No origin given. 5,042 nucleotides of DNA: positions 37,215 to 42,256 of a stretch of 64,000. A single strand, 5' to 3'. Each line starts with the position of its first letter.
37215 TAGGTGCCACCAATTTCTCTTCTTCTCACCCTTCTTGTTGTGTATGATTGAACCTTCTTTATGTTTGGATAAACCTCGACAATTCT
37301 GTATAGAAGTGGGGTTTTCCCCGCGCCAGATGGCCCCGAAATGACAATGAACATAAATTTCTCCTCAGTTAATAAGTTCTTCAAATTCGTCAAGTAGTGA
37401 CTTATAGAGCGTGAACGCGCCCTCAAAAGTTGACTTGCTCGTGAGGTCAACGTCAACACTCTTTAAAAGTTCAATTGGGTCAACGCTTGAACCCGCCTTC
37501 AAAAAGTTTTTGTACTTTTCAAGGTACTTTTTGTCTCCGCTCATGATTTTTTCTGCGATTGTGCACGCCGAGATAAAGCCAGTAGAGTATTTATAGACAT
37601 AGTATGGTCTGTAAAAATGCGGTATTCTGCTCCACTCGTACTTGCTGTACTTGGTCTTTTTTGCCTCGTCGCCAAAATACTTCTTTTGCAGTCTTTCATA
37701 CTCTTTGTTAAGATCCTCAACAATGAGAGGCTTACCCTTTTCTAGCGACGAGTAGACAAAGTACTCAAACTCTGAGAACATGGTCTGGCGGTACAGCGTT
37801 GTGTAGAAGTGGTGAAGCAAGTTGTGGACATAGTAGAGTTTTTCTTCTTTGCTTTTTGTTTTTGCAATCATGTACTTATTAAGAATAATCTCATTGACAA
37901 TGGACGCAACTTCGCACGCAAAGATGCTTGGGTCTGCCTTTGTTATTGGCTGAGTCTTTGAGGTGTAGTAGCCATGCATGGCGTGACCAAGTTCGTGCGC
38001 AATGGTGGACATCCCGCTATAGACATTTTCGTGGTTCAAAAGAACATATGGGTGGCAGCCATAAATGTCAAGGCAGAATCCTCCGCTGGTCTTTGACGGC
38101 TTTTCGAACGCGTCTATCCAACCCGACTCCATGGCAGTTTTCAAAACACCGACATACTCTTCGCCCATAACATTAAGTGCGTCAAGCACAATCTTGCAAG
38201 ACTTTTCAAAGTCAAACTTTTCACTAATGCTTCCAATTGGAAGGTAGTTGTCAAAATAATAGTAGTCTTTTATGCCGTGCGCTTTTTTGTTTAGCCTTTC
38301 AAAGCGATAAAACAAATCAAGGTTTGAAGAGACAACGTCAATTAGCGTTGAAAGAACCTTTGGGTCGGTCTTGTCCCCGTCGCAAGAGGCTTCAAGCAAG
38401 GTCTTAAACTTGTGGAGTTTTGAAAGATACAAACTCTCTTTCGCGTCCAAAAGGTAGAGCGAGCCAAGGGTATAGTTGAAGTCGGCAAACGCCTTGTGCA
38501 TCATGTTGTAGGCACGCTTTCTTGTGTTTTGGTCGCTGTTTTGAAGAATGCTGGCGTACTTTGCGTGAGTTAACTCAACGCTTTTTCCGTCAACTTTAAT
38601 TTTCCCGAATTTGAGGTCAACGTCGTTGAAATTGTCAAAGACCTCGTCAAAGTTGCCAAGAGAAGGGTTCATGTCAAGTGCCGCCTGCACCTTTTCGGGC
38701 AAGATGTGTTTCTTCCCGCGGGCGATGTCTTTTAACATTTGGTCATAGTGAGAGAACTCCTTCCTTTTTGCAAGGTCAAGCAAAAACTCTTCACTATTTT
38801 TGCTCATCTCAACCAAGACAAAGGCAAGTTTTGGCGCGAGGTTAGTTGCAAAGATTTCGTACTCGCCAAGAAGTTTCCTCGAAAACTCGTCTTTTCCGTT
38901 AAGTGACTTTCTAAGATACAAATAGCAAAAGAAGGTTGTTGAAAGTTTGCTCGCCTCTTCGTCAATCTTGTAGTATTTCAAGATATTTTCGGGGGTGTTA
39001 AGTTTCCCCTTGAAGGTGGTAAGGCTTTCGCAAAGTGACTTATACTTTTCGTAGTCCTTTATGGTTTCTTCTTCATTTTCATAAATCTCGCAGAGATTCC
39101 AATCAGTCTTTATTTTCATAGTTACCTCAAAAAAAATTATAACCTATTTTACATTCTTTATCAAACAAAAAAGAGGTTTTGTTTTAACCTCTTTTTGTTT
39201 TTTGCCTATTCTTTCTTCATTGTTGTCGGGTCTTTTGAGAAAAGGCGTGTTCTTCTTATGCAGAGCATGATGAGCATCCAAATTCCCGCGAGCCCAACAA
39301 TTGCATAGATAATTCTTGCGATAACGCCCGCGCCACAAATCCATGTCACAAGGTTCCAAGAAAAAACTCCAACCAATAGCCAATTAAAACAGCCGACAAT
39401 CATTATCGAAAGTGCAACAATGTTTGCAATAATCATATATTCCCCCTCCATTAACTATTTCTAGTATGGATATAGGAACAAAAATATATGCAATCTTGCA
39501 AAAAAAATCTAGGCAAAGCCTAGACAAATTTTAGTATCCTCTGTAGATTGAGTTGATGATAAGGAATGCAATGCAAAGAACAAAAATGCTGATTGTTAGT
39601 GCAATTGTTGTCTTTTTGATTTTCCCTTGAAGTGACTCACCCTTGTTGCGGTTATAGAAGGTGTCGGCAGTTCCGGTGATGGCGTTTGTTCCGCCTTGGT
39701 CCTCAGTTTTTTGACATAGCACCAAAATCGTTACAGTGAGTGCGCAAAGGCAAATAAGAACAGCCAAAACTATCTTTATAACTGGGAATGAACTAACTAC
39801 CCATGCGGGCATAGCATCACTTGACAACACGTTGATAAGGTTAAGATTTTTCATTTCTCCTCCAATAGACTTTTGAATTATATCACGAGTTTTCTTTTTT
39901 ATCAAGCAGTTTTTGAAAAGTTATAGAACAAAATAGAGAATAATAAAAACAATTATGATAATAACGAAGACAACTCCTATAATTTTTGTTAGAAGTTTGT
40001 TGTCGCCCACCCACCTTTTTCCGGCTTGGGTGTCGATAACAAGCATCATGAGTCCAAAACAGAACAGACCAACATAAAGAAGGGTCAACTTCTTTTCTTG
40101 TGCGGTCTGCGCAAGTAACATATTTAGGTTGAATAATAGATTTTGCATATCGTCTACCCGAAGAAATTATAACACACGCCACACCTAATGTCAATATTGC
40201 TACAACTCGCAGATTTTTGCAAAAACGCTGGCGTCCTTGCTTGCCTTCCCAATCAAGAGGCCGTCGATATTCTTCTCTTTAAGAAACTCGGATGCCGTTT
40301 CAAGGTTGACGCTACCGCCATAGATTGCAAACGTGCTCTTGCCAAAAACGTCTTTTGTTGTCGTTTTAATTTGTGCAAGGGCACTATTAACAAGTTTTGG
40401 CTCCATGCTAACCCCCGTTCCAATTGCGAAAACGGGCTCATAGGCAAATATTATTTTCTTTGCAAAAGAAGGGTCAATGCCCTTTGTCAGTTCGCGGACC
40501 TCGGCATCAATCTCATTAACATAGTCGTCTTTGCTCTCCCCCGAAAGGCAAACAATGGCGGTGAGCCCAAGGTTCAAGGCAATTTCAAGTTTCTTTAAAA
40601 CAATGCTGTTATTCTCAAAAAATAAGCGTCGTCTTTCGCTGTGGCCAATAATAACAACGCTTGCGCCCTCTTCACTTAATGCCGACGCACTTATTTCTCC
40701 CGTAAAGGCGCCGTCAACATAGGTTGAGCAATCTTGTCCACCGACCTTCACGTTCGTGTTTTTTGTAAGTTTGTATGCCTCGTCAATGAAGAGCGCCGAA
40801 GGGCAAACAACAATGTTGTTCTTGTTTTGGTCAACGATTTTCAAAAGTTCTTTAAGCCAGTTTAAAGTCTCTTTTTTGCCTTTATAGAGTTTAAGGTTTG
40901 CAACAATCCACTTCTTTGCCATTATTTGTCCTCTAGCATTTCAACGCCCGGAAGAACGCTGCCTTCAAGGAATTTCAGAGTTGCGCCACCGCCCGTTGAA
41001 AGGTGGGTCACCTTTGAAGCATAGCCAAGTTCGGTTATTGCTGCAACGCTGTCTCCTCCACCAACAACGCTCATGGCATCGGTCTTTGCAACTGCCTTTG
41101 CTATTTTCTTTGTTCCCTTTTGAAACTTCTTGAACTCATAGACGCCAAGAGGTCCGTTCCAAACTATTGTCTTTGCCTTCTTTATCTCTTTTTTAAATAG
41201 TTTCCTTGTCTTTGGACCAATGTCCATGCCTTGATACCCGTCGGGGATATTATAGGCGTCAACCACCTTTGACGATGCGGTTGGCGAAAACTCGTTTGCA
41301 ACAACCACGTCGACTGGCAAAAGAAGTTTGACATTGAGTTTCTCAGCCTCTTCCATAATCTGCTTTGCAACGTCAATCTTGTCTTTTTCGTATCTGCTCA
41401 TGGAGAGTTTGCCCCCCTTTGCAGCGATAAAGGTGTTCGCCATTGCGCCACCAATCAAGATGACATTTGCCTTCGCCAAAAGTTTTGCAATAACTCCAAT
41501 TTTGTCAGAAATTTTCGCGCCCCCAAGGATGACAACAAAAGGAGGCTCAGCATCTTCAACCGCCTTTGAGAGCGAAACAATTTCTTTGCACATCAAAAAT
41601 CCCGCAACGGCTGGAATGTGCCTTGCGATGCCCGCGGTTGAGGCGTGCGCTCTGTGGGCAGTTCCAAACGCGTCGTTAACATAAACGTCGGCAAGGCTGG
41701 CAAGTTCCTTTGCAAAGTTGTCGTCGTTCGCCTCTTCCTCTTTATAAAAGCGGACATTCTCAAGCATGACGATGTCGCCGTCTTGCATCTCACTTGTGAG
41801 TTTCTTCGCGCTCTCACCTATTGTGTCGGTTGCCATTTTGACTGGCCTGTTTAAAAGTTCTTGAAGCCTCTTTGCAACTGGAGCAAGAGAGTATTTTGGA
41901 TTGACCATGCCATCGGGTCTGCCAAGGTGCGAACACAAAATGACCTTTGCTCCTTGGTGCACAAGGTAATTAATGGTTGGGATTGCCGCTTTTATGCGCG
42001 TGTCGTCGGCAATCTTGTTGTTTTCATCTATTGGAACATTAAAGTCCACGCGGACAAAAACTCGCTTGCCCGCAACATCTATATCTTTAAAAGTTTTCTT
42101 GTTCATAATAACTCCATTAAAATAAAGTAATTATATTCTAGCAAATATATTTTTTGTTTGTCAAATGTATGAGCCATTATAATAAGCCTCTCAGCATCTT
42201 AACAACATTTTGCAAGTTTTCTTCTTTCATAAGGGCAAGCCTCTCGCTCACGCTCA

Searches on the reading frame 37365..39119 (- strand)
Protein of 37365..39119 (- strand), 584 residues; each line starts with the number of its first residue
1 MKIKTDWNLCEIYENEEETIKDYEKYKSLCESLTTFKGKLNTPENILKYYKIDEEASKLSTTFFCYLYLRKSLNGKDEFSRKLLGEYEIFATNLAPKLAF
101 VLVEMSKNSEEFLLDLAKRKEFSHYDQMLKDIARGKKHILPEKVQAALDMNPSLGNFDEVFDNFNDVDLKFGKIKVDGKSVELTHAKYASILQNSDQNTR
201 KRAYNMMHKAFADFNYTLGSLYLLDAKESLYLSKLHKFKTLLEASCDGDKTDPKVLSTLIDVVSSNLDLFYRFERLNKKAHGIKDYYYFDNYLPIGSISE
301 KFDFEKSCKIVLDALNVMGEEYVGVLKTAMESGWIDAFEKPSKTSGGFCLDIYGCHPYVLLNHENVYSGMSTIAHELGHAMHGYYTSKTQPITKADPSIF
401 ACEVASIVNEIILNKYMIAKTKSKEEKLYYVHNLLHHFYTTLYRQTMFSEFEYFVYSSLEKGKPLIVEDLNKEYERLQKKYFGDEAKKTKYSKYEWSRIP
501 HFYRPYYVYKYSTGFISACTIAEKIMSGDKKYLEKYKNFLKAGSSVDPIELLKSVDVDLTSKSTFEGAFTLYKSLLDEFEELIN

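Call 59: search_protein_families(library=pfam, proteins=[window:37365-39119:-], max_evalue=0.001)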
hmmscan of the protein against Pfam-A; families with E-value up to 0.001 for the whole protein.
window:37365-39119:- (584 aa): 2 families
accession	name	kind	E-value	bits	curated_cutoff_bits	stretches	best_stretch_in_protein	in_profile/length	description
PF01432.26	Peptidase_M3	-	7.1e-60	204.1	27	1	192-569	3-455/457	Peptidase family M3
PF08439.15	Peptidase_M3_N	-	1.7e-07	31.8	25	1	108-171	5-70/70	Oligopeptidase F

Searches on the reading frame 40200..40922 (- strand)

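Call 73: search_protein_families(library=pfam, proteins=[window:40200-40922:-], max_evalue=0.0001)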
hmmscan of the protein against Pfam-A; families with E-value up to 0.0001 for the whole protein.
window:40200-40922:- (240 aa): 1 family
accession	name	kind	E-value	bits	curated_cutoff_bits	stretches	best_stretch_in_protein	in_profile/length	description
PF00121.24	TIM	-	1.6e-61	208.4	20.1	1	5-239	2-243/245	Triosephosphate isomerase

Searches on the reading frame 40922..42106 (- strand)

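Call 73: search_protein_families(library=pfam, proteins=[window:40922-42106:-], max_evalue=0.0001)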
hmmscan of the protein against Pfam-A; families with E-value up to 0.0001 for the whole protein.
window:40922-42106:- (394 aa): 1 family
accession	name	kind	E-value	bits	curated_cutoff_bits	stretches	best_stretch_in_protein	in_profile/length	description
PF00162.24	PGK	-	4.6e-162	539.8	27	1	7-382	2-378/379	Phosphoglycerate kinase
